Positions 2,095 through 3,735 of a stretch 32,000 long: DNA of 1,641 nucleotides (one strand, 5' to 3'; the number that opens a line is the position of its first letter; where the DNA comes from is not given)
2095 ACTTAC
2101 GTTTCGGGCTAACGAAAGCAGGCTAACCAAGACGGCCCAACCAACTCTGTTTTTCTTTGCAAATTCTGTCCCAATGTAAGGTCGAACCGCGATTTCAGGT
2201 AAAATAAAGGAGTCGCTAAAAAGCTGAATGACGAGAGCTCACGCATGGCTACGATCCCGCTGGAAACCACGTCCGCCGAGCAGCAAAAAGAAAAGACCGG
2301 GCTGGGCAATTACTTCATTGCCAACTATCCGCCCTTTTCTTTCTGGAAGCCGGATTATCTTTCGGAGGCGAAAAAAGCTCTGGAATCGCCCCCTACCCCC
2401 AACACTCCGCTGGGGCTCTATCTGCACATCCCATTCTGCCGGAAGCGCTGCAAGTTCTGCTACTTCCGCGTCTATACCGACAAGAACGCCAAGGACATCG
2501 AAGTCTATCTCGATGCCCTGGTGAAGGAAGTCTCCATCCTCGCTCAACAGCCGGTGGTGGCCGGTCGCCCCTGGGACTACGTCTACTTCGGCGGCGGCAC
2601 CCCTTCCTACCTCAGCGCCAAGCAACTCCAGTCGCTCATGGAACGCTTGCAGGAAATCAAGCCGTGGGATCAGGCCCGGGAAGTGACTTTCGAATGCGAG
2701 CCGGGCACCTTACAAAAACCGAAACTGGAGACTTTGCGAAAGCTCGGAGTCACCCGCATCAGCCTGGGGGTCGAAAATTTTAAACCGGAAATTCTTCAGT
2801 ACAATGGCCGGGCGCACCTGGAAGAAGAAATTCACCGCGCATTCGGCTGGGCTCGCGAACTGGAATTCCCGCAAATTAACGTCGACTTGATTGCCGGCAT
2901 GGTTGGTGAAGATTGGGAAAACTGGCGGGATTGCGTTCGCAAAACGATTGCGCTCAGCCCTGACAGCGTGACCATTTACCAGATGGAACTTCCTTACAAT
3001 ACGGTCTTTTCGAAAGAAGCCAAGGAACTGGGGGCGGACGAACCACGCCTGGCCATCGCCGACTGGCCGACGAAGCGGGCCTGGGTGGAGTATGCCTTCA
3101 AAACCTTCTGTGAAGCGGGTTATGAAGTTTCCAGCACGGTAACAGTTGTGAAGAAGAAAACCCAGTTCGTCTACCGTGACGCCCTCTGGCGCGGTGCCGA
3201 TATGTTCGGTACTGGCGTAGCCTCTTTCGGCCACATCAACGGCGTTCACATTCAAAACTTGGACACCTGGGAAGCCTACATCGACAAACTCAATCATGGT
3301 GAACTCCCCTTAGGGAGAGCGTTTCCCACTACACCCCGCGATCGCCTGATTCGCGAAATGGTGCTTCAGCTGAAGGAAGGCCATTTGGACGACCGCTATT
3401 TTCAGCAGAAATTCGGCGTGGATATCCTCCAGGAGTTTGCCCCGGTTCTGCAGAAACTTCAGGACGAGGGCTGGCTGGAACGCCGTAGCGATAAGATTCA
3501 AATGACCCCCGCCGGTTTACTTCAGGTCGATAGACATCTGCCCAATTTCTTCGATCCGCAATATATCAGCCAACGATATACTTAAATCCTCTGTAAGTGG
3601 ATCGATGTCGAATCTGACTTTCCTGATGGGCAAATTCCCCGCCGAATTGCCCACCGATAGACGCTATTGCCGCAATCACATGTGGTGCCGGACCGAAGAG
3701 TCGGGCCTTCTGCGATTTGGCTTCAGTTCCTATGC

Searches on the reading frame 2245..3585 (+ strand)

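Call 32: search_protein_families(library=pfam, proteins=[window:2245-3585:+], max_evalue=0.001)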
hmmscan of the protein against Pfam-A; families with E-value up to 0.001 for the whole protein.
window:2245-3585:+ (446 aa): 2 families
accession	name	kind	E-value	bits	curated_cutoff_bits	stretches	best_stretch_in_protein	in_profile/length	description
PF04055.27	Radical_SAM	-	5e-23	82.5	29.5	1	60-231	2-163/166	Radical SAM superfamily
PF06969.22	HemN_C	-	5.5e-10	39.6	24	1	363-426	2-66/67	HemN C-terminal domain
